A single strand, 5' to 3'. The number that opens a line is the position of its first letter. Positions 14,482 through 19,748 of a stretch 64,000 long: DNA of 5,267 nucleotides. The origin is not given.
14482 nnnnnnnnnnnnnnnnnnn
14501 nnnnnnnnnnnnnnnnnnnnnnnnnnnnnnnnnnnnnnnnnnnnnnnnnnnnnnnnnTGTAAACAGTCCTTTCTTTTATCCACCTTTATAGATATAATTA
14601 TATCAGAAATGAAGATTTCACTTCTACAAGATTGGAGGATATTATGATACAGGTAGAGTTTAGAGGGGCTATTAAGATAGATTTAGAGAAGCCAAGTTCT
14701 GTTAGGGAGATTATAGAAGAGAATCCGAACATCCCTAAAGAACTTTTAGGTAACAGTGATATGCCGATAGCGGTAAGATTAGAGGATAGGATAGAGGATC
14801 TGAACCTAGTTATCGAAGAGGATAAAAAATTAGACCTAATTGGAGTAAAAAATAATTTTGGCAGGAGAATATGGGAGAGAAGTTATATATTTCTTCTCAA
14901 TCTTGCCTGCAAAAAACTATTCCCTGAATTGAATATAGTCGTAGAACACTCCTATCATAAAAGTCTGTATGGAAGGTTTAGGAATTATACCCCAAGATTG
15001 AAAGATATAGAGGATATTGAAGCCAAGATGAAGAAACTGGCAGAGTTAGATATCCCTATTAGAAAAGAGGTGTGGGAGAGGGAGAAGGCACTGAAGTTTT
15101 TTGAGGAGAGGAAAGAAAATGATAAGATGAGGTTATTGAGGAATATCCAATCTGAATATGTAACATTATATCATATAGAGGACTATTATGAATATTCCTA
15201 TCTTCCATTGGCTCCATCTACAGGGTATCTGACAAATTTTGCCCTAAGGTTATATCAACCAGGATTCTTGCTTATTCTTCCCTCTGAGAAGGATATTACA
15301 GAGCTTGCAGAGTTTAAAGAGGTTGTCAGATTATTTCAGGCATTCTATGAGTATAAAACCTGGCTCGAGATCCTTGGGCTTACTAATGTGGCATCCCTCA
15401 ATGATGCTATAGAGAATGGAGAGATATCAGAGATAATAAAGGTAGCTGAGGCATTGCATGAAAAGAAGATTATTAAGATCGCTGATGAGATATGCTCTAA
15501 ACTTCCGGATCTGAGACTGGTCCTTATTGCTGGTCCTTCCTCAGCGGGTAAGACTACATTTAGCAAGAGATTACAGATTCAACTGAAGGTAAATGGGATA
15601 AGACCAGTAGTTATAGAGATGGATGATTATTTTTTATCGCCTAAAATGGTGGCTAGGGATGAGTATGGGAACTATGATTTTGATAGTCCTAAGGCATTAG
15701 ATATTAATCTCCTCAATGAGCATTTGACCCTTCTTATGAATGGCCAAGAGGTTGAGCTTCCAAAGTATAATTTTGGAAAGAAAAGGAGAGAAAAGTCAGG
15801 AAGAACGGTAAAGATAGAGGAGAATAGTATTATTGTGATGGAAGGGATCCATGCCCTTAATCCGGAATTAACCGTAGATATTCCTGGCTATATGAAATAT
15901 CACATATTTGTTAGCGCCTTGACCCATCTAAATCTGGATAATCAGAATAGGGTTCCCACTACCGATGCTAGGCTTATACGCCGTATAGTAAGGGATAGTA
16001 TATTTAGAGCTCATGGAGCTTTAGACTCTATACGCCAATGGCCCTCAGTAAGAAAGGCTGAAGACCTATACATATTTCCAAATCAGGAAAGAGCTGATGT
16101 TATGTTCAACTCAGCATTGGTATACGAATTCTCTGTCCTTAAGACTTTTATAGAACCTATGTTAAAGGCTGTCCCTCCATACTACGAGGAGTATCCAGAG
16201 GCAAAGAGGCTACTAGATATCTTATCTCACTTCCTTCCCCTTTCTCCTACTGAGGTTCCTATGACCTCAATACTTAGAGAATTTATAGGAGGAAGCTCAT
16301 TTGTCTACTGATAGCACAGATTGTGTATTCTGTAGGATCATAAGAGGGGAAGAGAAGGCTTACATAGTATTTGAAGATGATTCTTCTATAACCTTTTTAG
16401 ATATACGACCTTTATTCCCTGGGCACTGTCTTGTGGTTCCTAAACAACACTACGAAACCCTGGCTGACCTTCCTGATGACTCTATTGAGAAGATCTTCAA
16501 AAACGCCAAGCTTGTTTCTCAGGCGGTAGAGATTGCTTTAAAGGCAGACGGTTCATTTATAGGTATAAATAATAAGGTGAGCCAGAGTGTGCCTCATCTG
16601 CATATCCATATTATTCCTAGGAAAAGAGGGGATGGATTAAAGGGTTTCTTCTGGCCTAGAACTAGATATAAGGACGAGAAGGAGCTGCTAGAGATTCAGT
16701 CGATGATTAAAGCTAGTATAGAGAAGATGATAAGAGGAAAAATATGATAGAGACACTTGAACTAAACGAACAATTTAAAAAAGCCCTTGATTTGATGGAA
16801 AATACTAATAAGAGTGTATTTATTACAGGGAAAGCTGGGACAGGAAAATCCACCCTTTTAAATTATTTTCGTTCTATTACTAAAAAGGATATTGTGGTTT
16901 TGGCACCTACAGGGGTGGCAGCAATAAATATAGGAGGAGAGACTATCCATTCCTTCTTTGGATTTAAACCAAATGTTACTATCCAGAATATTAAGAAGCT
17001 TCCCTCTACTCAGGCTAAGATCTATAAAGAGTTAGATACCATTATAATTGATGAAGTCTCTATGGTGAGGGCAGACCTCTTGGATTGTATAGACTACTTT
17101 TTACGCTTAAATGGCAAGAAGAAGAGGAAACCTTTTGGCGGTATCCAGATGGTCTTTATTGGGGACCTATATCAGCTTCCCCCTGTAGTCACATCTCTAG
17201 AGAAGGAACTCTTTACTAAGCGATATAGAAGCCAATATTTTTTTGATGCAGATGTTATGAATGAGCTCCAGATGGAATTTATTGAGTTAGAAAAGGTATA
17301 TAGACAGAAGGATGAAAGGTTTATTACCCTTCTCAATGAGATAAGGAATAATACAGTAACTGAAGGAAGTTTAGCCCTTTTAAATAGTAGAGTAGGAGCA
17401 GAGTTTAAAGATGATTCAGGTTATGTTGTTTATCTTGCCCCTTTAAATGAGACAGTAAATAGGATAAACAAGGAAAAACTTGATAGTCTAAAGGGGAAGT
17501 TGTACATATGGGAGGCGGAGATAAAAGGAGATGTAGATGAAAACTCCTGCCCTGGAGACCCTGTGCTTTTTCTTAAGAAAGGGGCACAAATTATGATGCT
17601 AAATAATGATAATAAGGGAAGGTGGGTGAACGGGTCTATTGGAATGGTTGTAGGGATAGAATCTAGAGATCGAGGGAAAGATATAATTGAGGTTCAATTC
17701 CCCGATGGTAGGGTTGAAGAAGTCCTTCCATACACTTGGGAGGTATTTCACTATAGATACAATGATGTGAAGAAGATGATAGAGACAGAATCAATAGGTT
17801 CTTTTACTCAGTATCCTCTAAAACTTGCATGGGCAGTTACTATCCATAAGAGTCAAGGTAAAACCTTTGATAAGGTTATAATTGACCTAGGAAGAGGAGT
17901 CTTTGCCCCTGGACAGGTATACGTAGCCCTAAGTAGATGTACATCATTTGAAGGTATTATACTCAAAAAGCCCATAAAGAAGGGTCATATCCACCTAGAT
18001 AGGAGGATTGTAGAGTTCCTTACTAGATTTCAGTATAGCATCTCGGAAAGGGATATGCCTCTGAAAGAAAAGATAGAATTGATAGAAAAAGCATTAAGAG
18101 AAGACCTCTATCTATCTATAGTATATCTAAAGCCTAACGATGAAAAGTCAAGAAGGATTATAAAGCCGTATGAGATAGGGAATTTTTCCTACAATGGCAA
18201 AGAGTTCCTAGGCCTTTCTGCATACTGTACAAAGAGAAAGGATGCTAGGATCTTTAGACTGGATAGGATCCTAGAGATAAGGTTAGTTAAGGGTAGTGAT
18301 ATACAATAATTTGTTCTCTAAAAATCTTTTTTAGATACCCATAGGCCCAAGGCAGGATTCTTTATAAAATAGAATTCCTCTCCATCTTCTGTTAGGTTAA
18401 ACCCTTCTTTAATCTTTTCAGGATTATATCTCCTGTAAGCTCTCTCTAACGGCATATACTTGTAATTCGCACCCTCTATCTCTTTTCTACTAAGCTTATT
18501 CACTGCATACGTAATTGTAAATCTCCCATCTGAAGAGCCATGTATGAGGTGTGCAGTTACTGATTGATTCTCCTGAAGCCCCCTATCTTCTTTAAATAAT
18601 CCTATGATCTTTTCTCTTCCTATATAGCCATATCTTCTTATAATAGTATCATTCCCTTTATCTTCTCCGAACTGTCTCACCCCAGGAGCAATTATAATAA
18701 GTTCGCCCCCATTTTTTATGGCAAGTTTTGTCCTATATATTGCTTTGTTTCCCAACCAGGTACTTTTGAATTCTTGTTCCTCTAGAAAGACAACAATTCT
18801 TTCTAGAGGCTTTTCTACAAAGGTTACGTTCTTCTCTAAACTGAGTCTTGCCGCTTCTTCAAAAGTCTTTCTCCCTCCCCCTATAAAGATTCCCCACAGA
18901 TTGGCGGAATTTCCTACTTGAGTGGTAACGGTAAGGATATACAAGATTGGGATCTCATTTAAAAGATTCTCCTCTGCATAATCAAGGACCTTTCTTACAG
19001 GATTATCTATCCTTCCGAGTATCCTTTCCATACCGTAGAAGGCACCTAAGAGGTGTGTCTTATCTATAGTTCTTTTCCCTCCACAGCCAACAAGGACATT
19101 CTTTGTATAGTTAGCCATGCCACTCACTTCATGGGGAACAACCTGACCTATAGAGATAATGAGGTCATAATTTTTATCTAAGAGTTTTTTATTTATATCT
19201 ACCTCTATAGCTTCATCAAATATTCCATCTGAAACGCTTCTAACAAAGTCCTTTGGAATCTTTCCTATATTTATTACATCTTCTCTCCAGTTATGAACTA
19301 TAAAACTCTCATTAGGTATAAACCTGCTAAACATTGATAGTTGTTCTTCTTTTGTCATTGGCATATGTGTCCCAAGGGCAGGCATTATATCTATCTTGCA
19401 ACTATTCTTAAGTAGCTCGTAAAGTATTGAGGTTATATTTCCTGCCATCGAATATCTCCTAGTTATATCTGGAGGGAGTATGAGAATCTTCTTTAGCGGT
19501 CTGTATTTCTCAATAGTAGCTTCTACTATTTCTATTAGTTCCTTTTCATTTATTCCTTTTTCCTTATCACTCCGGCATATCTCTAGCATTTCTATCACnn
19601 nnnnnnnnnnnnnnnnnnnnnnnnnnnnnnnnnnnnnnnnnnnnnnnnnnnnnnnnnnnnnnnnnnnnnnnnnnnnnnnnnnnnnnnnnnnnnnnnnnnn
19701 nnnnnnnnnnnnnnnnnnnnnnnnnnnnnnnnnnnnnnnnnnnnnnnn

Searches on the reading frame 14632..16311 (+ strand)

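Call 9: search_protein_families(library=pfam, proteins=[window:14632-16311:+], max_evalue=0.001)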
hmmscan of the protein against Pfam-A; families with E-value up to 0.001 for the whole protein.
window:14632-16311:+ (559 aa): 2 families
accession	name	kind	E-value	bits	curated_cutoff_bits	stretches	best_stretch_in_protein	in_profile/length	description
PF00485.24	PRK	-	7.4e-23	81.8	22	1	299-494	4-189/196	Phosphoribulokinase / Uridine kinase family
PF13238.12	AAA_18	-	0.00016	22.6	29.4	1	297-408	1-82/128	AAA domain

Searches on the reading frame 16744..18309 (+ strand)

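Call 9: search_protein_families(library=pfam, proteins=[window:16744-18309:+], max_evalue=0.001)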
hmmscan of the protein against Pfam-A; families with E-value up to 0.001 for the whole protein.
window:16744-18309:+ (521 aa): 12 families
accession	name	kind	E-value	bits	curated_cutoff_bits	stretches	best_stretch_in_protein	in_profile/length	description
PF05970.20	PIF1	-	4.1e-30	105.5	25.9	1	14-206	9-218/223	PIF1-like helicase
PF13604.12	AAA_30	-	9.4e-15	55.3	27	1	9-207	5-175/191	AAA domain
PF13245.12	AAA_19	-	2.3e-12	47.7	25.1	1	20-148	9-132/134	AAA domain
PF13280.12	WYL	-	1e-10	41.9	21.8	1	443-513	2-69/70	WYL domain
PF02689.20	Herpes_Helicase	-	1.1e-10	40.7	27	1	351-408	719-777/808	Helicase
PF13479.12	AAA_24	-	6.2e-07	29.9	27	1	22-117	2-85/195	AAA domain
PF01443.25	Viral_helicase1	-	2.1e-06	28.2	21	0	26-110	2-73/228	Viral superfamily 1 RNA helicase core domain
PF13538.12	UvrD_C_2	-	4.8e-05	23.6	27.4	1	361-398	1-44/52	UvrD-like helicase C-terminal domain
PF13191.12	AAA_16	-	8.9e-05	23.5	32.6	1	14-54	12-57/167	AAA ATPase domain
PF13401.12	AAA_22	-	0.00026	21.8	27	0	21-140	4-122/130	AAA domain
PF10236.15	DAP3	-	0.00026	20.8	23.1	1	3-52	6-54/311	Mitochondrial ribosomal death-associated protein 3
PF05049.19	IIGP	-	0.00032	20.3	24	1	6-61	19-73/375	Interferon-inducible GTPase (IIGP)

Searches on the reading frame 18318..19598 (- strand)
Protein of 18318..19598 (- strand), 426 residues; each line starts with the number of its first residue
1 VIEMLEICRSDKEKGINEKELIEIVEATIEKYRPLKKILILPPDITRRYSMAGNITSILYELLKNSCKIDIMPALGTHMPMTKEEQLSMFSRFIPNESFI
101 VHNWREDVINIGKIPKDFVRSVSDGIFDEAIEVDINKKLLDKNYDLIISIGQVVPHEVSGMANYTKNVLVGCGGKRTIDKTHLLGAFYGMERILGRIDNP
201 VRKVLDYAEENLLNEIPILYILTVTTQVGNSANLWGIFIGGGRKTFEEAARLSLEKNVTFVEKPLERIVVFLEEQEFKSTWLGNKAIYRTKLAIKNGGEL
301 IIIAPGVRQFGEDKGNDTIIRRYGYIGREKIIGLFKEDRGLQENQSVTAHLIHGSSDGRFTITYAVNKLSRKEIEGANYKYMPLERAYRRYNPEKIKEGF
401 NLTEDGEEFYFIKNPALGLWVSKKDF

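Call 9: search_protein_families(library=pfam, proteins=[window:18318-19598:-], max_evalue=0.001)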
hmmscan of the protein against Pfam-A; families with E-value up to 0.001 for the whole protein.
window:18318-19598:- (426 aa): 1 family
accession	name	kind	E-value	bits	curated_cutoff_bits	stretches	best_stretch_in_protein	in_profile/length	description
PF09861.14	Lar_N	-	9.2e-15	54.8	23.3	1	30-184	49-194/204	Lactate racemase N-terminal domain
